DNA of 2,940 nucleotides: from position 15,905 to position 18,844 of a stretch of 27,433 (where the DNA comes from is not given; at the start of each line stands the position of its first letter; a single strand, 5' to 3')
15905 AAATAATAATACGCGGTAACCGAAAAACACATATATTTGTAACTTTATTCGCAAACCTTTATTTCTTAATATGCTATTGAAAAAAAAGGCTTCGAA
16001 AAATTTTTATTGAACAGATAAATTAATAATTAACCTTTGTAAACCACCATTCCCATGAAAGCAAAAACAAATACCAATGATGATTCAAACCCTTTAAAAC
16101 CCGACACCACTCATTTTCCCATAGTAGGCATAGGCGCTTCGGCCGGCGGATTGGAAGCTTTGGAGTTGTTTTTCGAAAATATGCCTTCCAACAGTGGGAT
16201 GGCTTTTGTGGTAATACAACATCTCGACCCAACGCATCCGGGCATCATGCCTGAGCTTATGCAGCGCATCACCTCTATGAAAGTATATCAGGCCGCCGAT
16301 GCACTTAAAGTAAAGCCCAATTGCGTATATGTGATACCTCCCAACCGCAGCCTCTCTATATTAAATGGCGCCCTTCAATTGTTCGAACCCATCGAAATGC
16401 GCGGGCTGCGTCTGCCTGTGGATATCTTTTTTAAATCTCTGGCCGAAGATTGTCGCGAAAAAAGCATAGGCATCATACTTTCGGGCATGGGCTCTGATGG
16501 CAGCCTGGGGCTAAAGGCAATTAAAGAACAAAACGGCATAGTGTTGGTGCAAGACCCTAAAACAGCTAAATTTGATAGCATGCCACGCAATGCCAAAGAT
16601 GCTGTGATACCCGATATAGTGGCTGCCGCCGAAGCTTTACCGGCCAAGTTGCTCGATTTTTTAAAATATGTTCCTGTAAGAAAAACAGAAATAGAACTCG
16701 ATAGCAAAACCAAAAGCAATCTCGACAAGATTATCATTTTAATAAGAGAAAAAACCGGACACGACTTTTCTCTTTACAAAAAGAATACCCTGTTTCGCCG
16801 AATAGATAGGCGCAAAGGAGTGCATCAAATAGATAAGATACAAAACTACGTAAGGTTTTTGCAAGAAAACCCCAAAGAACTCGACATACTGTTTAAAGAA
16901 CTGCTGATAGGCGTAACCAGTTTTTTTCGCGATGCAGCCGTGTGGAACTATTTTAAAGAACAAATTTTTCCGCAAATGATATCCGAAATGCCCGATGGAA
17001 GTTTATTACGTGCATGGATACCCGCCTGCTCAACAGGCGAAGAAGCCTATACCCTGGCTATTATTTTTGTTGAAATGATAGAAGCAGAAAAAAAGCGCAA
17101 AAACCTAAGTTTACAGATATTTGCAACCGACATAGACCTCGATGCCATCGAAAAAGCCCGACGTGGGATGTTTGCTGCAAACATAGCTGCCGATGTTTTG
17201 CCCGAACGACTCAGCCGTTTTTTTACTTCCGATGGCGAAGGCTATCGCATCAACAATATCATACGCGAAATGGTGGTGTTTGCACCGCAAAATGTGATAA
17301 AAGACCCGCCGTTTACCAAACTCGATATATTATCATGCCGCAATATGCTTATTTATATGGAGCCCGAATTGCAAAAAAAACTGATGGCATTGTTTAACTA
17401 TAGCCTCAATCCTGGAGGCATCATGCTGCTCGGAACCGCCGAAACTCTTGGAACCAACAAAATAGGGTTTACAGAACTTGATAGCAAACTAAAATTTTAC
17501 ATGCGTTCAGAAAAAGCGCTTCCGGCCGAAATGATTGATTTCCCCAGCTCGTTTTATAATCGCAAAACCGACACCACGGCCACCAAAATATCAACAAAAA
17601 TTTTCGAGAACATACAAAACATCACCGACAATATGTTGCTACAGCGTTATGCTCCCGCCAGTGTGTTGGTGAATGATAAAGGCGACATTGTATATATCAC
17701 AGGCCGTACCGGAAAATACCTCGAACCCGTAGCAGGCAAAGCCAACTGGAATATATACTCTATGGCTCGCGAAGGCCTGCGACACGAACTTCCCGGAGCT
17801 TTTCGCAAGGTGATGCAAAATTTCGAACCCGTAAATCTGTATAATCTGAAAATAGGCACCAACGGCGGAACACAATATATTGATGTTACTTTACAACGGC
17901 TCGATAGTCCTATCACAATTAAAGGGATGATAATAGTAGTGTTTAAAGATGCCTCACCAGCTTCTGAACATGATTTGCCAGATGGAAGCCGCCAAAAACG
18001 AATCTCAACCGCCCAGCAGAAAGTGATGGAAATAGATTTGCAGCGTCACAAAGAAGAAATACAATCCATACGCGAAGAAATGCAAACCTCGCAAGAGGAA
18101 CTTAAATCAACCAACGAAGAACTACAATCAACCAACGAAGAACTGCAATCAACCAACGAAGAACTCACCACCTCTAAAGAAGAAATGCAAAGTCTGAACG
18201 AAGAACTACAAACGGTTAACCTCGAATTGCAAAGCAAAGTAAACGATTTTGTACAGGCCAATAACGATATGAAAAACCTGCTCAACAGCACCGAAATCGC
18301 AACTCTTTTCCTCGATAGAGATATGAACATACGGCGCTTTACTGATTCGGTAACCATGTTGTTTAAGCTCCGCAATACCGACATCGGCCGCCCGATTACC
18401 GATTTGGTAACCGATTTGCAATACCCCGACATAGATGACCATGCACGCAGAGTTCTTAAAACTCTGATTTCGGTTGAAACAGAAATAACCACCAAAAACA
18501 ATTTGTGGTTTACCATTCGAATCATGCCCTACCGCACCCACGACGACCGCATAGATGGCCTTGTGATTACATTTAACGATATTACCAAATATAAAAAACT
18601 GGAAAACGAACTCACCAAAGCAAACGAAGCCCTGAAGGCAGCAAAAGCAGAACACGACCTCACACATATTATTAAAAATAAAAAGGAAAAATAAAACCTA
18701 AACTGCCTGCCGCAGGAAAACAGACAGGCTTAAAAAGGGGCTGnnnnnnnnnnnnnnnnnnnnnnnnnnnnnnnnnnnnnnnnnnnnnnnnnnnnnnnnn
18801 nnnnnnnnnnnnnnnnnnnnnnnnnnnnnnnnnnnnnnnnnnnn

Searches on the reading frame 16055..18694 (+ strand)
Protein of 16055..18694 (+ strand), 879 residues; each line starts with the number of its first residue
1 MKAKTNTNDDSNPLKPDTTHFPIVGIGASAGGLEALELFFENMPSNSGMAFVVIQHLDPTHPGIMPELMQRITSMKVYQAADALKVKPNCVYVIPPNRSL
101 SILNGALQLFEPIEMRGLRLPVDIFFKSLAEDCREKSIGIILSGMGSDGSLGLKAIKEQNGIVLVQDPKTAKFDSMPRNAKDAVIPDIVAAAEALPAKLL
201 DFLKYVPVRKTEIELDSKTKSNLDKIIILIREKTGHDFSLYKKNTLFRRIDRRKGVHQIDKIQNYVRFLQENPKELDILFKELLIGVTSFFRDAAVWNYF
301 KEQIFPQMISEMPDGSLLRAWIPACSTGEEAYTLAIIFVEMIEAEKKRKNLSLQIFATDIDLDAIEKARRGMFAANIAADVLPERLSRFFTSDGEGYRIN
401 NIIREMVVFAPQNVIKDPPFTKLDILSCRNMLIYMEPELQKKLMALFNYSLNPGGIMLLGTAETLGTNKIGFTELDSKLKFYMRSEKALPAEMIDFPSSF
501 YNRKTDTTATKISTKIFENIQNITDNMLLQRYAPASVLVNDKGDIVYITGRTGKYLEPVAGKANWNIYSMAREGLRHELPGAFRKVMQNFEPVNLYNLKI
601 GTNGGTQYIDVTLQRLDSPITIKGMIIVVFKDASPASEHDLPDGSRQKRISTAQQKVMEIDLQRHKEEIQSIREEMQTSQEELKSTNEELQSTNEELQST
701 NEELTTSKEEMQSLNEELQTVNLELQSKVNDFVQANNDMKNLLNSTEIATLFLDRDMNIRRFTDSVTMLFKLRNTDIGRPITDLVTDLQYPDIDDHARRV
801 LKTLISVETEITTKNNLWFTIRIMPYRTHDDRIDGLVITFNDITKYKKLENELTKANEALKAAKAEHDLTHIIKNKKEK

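Call 5: search_protein_families(library=pfam, proteins=[window:16055-18694:+])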
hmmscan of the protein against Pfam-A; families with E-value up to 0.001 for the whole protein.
window:16055-18694:+ (879 aa): 8 families
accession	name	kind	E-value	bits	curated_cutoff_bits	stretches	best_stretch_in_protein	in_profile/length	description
PF01339.22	CheB_methylest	-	4.9e-53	179.8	24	1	24-199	1-174/174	CheB methylesterase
PF01739.24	CheR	-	8.8e-49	166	27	1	287-477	2-191/195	CheR methyltransferase, SAM binding domain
PF13596.12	PAS_10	-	1.8e-30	106.2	22.1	1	739-844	1-106/106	PAS domain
PF03705.20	CheR_N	-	1.5e-13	50.7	27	1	223-273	3-53/53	CheR methyltransferase, all-alpha domain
PF08448.16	PAS_4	-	8.2e-07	29.7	23.1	1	743-845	1-107/110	PAS fold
PF13426.13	PAS_9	-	6.7e-05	23.5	27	1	774-845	28-103/103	PAS domain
PF00989.32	PAS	-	7.2e-05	23.2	22.6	0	738-843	2-113/113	PAS fold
PF03039.19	IL12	-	0.00057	19.8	25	0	669-758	119-209/214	Interleukin-12 alpha subunit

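Call 9: find_encoding_contigs(protein=window:16055-18694:+, flank=3000, max_places=10)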
Protein window:16055-18694:+ (879 aa): no gene with exactly this product is on record in the collection.

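Call 13: find_homologous_proteins(query=window:16055-18694:+)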
Query window:16055-18694:+ (879 aa): 8000 proteins with E <= 0.001 among 8000 candidates; the best 120 are listed.
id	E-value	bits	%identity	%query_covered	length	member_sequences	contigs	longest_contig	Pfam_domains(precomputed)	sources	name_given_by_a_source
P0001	0.0e+0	1958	100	100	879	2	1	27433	PF13596.13,PF03705.21,PF01339.23,PF08448.17,PF01739.25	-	-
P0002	0.0e+0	1473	77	97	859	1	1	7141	PF13596.13,PF03705.21,PF01339.23,PF08448.17,PF01739.25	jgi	jgi:two-component system CheB/CheR fusion protein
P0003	0.0e+0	1469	77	97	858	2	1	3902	PF13596.13,PF03705.21,PF01339.23,PF08448.17,PF01739.25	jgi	jgi:two-component system CheB/CheR fusion protein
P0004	0.0e+0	1468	77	97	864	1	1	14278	PF13596.13,PF03705.21,PF01339.23,PF08448.17,PF01739.25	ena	-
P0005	0.0e+0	1466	77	97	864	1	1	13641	PF13596.13,PF03705.21,PF01339.23,PF08448.17,PF01739.25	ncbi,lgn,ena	-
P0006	0.0e+0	1465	77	97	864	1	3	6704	PF13596.13,PF03705.21,PF01339.23,PF08448.17,PF01739.25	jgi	jgi:two-component system CheB/CheR fusion protein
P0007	0.0e+0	1454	75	98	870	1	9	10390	PF13596.13,PF03705.21,PF01339.23,PF08448.17,PF01739.25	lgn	-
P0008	0.0e+0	1448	76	97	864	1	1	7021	PF13596.13,PF03705.21,PF01339.23,PF08448.17,PF01739.25,PF28159.1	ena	-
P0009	0.0e+0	1426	75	97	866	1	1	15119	PF13596.13,PF03705.21,PF01339.23,PF08448.17,PF01739.25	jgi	jgi:two-component system CheB/CheR fusion protein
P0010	0.0e+0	1417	74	96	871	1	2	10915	PF13596.13,PF03705.21,PF01339.23,PF08448.17,PF01739.25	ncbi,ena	ncbi:MAG: chemotaxis protein CheB [Bacteroidota bacterium]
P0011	0.0e+0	1408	75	94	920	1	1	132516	PF13596.13,PF03705.21,PF01339.23,PF08448.17,PF01739.25,PF28159.1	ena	-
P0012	0.0e+0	1405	72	98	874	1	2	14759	PF13596.13,PF03705.21,PF01339.23,PF08448.17,PF01739.25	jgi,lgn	jgi:two-component system, chemotaxis family, CheB/CheR fusion protein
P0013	0.0e+0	1404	73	96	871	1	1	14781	PF13596.13,PF03705.21,PF01339.23,PF08448.17,PF01739.25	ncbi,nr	ncbi:MAG: PAS domain-containing protein [Bacteroidetes bacterium]|nr:PAS domain-containing protein [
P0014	0.0e+0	1398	71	99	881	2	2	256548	PF13596.13,PF03705.21,PF01339.23,PF08448.17,PF01739.25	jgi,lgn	-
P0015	0.0e+0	1397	71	99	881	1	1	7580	PF13596.13,PF03705.21,PF01339.23,PF08448.17,PF01739.25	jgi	jgi:two-component system, chemotaxis family, CheB/CheR fusion protein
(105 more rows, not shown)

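Call 19: find_encoding_contigs(protein=P0004, flank=6000, max_places=3)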
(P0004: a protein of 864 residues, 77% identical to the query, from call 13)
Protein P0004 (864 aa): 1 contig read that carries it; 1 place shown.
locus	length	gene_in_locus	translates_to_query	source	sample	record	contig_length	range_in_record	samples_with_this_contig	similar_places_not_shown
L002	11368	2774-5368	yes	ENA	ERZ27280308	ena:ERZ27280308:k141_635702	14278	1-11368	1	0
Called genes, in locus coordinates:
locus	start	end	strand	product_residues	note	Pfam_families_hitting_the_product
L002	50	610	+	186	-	PF00027:cNMP_binding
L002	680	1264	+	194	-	-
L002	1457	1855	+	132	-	-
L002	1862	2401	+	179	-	-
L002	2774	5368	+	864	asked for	PF01339:CheB_methylest, PF03705:CheR_N, PF01739:CheR, PF08448:PAS_4 (faint), PF13596:PAS_10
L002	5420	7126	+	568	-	PF13426:PAS_9 (weak), PF00512:HisKA, PF02518:HATPase_c, PF00072:Response_reg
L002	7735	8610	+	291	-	PF13884:Peptidase_S74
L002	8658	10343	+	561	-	PF13734:Inhibitor_I69, PF01640:Peptidase_C10, PF18962:Por_Secre_tail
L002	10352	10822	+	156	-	-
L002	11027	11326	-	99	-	-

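Call 20: find_encoding_contigs(protein=P0011, flank=6000, max_places=3)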
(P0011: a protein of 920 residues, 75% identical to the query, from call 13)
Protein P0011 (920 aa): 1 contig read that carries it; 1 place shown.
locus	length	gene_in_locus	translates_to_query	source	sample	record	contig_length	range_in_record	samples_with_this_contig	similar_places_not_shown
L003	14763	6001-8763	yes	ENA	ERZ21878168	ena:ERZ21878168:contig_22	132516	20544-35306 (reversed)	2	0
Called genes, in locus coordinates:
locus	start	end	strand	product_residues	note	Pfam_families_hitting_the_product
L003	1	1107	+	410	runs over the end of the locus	PF07679:I-set (faint), PF13927:Ig_3 (faint), PF18962:Por_Secre_tail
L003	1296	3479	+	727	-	PF18962:Por_Secre_tail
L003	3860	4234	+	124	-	-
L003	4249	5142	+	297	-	PF00665:rve, PF13683:rve_3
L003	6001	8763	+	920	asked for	PF01339:CheB_methylest, PF03705:CheR_N, PF01739:CheR, PF28159:CEP89 (weak), PF08448:PAS_4 (weak), PF13596:PAS_10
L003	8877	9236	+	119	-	PF04480:DUF559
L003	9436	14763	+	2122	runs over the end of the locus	PF00989:PAS, PF13426:PAS_9, PF00989:PAS, PF13426:PAS_9, PF08447:PAS_3, PF08447:PAS_3, PF08448:PAS_4, PF00989:PAS, +16 more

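Call 21: find_encoding_contigs(protein=P0009, flank=6000, max_places=3)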
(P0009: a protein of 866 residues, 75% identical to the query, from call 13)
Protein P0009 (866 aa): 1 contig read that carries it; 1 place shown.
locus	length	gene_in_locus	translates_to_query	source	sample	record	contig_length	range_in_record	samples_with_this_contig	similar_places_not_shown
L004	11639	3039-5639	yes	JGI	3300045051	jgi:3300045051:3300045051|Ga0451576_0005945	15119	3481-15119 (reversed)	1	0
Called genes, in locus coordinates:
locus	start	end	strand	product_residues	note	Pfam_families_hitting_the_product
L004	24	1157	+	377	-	PF23023:Anti-Pycsar_Apyc1 (weak), PF00753:Lactamase_B (weak), PF12706:Lactamase_B_2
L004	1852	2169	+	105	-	-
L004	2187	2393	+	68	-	-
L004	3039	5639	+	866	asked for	PF01339:CheB_methylest, PF03705:CheR_N, PF01739:CheR, PF08448:PAS_4 (faint), PF13596:PAS_10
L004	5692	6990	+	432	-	PF13426:PAS_9, PF00512:HisKA, PF02518:HATPase_c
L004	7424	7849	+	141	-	PF00903:Glyoxalase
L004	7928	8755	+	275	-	-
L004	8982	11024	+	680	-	PF14870:PSII_BNR (weak), PF00801:PKD (weak), PF18911:PKD_4 (weak), PF00801:PKD, PF18911:PKD_4, PF18962:Por_Secre_tail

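Call 30: find_related_loci(query=A1, collection=genome_contigs, flank=10000)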
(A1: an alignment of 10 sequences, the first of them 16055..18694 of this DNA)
Query A1 (879 aa) in genome_contigs; peptide patterns used: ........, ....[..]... (x = any residue, [..] = any of these).
464 stretches matched a pattern; 395 encode a relative of the query (tblastn E <= 1e-3); the best 80 are kept; 80 distinct loci.
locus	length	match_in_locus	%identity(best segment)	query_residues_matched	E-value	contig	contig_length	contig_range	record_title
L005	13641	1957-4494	77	13-864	0e+0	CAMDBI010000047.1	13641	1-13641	MAG: Bacteroides fragilis isolate MiH-22jul19-173 genome assembly, contig: MiH-22jul19-C9203, whole genome shotgun seque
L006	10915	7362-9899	74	15-860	0e+0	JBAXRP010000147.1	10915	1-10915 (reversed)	MAG: Bacteroidota bacterium isolate ELA586 MAG586_147, whole genome shotgun sequence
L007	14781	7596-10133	73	15-860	0e+0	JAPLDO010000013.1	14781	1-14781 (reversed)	MAG: Bacteroidetes bacterium isolate LacPavin_0920_WC90_MAG_43_10 LacPavin_0920_WC90_scaffold_645038, whole genome shotg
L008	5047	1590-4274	70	4-877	0e+0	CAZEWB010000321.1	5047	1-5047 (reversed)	MAG TPA_asm: uncultured Bacteroidales bacterium isolate binchicken_co220_80 genome assembly, contig: NODE_11137_length_5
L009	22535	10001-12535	72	17-861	0e+0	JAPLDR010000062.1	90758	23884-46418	MAG: Bacteroidia bacterium isolate LacPavin_0419_WC70L_MAG_39_8 LacPavin_0419_WC70L_scaffold_162810, whole genome shotgu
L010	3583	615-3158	71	13-860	0e+0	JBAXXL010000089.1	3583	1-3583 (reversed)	MAG: bacterium isolate ELA738 MAG738_89, whole genome shotgun sequence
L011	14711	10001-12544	72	17-864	0e+0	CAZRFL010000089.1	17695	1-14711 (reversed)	MAG TPA_asm: uncultured Bacteroidales bacterium isolate SRP272421_co1_615 genome assembly, contig: NODE_8930_length_1769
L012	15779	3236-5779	71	15-863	0e+0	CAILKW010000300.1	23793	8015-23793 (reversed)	MAG: uncultured Bacteroidia bacterium isolate KTt_bin-2223 genome assembly, contig: bin-2223:300/851, whole genome shotg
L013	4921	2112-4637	71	19-860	0e+0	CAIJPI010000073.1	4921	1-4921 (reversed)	MAG: uncultured Bacteroidales bacterium isolate Ja1-D5_bin-349 genome assembly, contig: bin-349:073/354, whole genome sh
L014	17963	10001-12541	71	14-860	0e+0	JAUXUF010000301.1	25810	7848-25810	MAG: Bacteroidota bacterium isolate C13_metabat.bin.67 C13_k141_285779, whole genome shotgun sequence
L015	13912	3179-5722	71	17-864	0e+0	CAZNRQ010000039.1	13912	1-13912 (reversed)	MAG TPA_asm: uncultured Bacteroidales bacterium isolate SRP142039_co2_135 genome assembly, contig: NODE_2941_length_1391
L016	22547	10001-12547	70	20-867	0e+0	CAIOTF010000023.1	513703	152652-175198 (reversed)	MAG: uncultured Ignavibacteriae bacterium isolate KTt_bin-1621 genome assembly, contig: bin-1621:23/54, whole genome sho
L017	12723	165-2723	71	10-862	0e+0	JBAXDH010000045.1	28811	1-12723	MAG: bacterium isolate ELA214 MAG214_45, whole genome shotgun sequence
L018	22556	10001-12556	70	17-868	0e+0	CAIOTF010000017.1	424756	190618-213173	MAG: uncultured Ignavibacteriae bacterium isolate KTt_bin-1621 genome assembly, contig: bin-1621:17/54, whole genome sho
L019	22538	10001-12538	70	15-860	0e+0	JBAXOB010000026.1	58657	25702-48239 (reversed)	MAG: Bacteroidota bacterium isolate ELA494 MAG494_26, whole genome shotgun sequence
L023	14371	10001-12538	70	15-867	0e+0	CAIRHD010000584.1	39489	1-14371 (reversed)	MAG: uncultured Bacteroidales bacterium isolate KTt_bin-0938 genome assembly, contig: bin-0938:584/629, whole genome sho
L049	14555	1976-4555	70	2-861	0e+0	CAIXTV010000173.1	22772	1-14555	uncultured bacterium isolate KTt_bin-0590 genome assembly, contig: bin-0590:173/312, whole genome shotgun sequence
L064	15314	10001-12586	68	13-864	0e+0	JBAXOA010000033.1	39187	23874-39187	MAG: Mariniphaga sp. isolate ELA493 MAG493_33, whole genome shotgun sequence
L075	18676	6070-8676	68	1-869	0e+0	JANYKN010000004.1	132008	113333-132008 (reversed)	MAG: Bacteroidetes bacterium isolate GL140_5_metabinner_2 GL140_5_k141_421618, whole genome shotgun sequence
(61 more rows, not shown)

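Call 49: search_protein_families(library=pfam, proteins=[L011:8240-9010:-, L015:1412-2191:-, L023:6465-9056:+, L049:1-690:+, L049:4967-5614:+, L049:6114-8855:+, L075:8763-11288:+, L075:11652-12065:+, L075:12086-14926:+, L064:12747-14963:+], max_evalue=0.00001)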
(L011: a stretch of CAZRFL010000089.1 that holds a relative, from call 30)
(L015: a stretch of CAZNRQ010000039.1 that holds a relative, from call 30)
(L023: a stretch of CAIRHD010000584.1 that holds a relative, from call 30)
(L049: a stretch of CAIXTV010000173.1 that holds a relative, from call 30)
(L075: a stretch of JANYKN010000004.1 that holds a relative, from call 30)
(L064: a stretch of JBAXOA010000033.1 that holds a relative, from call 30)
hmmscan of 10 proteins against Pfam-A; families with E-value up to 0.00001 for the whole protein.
L011:8240-9010:- (257 aa): 0 families

L015:1412-2191:- (260 aa): 0 families

L023:6465-9056:+ (864 aa): 7 families
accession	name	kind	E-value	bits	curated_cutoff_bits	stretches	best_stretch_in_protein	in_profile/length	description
PF13426.13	PAS_9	-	1.1e-39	135.3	27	3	508-610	1-102/103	PAS domain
PF00989.32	PAS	-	3.3e-36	124.2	22.6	3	374-487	1-113/113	PAS fold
PF08447.18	PAS_3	-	3.9e-26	91.6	25.6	2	521-603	2-86/89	PAS fold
PF08448.16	PAS_4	-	5.6e-23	81.7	23.1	2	504-611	1-107/110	PAS fold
PF02518.31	HATPase_c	-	1.9e-20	73.8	26.4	1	747-856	2-110/111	Histidine kinase-, DNA gyrase B-, and HSP90-like ATPase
PF13188.13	PAS_8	-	4e-16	58.7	21.8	0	500-540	3-44/65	PAS domain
PF00512.31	HisKA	-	5.2e-11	42.9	26.9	1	633-697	2-65/66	His Kinase A (phospho-acceptor) domain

L049:1-690:+ (230 aa): 3 families
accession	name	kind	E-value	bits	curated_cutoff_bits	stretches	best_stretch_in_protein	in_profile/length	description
PF25390.1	WD40_RLD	-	3.8e-32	112.4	150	1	5-218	147-362/363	RCC1-like domain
PF00415.24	RCC1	-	1.5e-24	86.8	21.7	1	68-114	1-50/50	Regulator of chromosome condensation (RCC1) repeat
PF13540.12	RCC1_2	-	6.1e-20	70.9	22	2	154-181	2-29/30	Regulator of chromosome condensation (RCC1) repeat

L049:4967-5614:+ (216 aa): 0 families

L049:6114-8855:+ (914 aa): 6 families
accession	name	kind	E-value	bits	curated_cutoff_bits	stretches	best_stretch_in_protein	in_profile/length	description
PF08447.18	PAS_3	-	9.9e-34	115.9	25.6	2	645-727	3-87/89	PAS fold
PF13426.13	PAS_9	-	2e-32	112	27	2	92-191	1-103/103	PAS domain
PF08448.16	PAS_4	-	7.5e-32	110.3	23.1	1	502-610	1-109/110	PAS fold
PF00989.32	PAS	-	2.5e-29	102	22.6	1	496-606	1-113/113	PAS fold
PF13185.12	GAF_2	-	1.4e-26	93.7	28.6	1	340-481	2-134/136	GAF domain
PF13188.13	PAS_8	-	5.5e-15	55.1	21.8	0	82-128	1-44/65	PAS domain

L075:8763-11288:+ (842 aa): 7 families
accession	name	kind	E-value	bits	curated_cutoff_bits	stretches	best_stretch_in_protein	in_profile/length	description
PF13426.13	PAS_9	-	7.5e-27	94.1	27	2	245-342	1-103/103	PAS domain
PF02518.31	HATPase_c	-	1.7e-26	93.3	26.4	1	727-835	2-108/111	Histidine kinase-, DNA gyrase B-, and HSP90-like ATPase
PF08448.16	PAS_4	-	2e-23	83.1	23.1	2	364-467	4-110/110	PAS fold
PF08447.18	PAS_3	-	1.8e-21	76.7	25.6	1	500-585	2-87/89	PAS fold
PF00989.32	PAS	-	2.8e-16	60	22.6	0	499-590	23-113/113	PAS fold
PF13188.13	PAS_8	-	2.9e-10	40.1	21.8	0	79-119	1-38/65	PAS domain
PF00512.31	HisKA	-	4.8e-10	39.8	26.9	1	614-681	2-66/66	His Kinase A (phospho-acceptor) domain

L075:11652-12065:+ (138 aa): 0 families

L075:12086-14926:+ (947 aa): 7 families
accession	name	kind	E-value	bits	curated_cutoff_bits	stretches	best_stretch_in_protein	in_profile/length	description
PF00989.32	PAS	-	5.2e-32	110.6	22.6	3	434-532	3-102/113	PAS fold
PF13426.13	PAS_9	-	3.8e-29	101.4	27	3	570-680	2-103/103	PAS domain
PF02518.31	HATPase_c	-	1.7e-25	90.1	26.4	1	815-943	2-110/111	Histidine kinase-, DNA gyrase B-, and HSP90-like ATPase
PF13188.13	PAS_8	-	6.4e-21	73.9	21.8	1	305-358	1-54/65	PAS domain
PF08448.16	PAS_4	-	5.3e-20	72.1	23.1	2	441-549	4-110/110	PAS fold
PF08447.18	PAS_3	-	2.5e-18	66.6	25.6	1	328-412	2-87/89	PAS fold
PF00512.31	HisKA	-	1.5e-08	35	26.9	1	702-768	2-65/66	His Kinase A (phospho-acceptor) domain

L064:12747-14963:+ (738 aa): 6 families
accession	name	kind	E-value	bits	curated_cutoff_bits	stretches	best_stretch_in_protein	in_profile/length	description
PF02518.31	HATPase_c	-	1.9e-24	86.7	26.4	1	469-591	2-109/111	Histidine kinase-, DNA gyrase B-, and HSP90-like ATPase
PF00512.31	HisKA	-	6.6e-21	74.6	26.9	1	355-420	2-66/66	His Kinase A (phospho-acceptor) domain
PF00072.30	Response_reg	-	8e-21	74.7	30.2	1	619-727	1-108/111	Response regulator receiver domain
PF13426.13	PAS_9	-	6.3e-12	46.1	27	1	98-195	3-103/103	PAS domain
PF08448.16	PAS_4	-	1.6e-10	41.6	23.1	1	217-335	4-109/110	PAS fold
PF00989.32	PAS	-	8e-10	39.2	22.6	0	91-190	6-109/113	PAS fold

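Call 64: find_encoding_contigs(protein=P0002, flank=6000, max_places=2)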
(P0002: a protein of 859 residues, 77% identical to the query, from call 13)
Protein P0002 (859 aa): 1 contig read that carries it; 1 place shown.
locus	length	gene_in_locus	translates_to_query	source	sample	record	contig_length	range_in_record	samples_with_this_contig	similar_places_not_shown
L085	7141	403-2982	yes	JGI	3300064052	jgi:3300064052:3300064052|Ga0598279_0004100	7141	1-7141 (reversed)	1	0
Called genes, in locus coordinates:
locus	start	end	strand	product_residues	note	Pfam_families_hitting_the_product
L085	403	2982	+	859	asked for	PF01339:CheB_methylest, PF03705:CheR_N, PF01739:CheR, PF08448:PAS_4 (weak), PF13596:PAS_10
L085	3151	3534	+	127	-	PF05635:23S_rRNA_IVP, PF22296:bAvd (weak)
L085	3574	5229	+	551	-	PF13426:PAS_9, PF00512:HisKA (weak), PF02518:HATPase_c, PF00072:Response_reg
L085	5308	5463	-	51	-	-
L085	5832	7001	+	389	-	PF04389:Peptidase_M28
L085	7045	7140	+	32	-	?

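Call 65: find_encoding_contigs(protein=P0007, flank=6000, max_places=3)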
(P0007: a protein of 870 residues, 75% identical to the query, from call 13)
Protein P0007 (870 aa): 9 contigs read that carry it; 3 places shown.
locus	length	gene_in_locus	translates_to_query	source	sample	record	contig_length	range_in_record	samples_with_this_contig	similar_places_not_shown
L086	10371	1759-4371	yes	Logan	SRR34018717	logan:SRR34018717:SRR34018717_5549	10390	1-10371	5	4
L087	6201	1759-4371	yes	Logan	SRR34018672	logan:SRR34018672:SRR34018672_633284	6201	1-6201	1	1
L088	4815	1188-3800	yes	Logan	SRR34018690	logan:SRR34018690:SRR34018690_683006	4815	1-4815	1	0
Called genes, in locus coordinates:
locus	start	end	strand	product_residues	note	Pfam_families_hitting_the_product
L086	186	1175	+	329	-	PF13793:Pribosyltran_N, PF00156:Pribosyltran, PF14572:Pribosyl_synth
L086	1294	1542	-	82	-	-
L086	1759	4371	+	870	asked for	PF01339:CheB_methylest, PF03705:CheR_N, PF01739:CheR, PF08448:PAS_4 (weak), PF13596:PAS_10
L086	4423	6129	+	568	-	PF13426:PAS_9 (weak), PF00512:HisKA, PF02518:HATPase_c, PF00072:Response_reg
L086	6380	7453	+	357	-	PF01791:DeoC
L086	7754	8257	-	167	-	PF08327:AHSA1 (weak)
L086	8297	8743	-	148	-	PF08327:AHSA1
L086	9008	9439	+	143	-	PF04397:LytTR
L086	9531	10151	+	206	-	-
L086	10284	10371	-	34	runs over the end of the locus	?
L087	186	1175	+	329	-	PF13793:Pribosyltran_N, PF00156:Pribosyltran, PF14572:Pribosyl_synth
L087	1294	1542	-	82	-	-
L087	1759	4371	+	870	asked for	PF01339:CheB_methylest, PF03705:CheR_N, PF01739:CheR, PF08448:PAS_4 (weak), PF13596:PAS_10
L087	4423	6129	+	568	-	PF13426:PAS_9 (weak), PF00512:HisKA, PF02518:HATPase_c, PF00072:Response_reg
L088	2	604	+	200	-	?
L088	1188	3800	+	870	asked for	PF01339:CheB_methylest, PF03705:CheR_N, PF01739:CheR, PF08448:PAS_4 (weak), PF13596:PAS_10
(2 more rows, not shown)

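Call 66: find_encoding_contigs(protein=P0008, flank=6000, max_places=2)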
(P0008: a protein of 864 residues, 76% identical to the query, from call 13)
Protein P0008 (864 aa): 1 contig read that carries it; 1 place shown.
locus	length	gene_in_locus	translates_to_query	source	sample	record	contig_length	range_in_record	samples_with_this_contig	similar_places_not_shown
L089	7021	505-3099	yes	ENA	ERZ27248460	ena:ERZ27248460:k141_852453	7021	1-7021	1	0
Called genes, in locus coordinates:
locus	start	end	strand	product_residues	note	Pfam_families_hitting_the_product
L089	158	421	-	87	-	-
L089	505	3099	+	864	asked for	PF01339:CheB_methylest, PF03705:CheR_N, PF01739:CheR, PF28159:CEP89 (weak), PF08448:PAS_4 (weak), PF13596:PAS_10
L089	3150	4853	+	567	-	PF13426:PAS_9 (weak), PF00512:HisKA, PF02518:HATPase_c, PF00072:Response_reg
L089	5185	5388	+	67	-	PF10047:DUF2281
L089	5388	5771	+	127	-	PF01850:PIN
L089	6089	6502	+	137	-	PF00903:Glyoxalase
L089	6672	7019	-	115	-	?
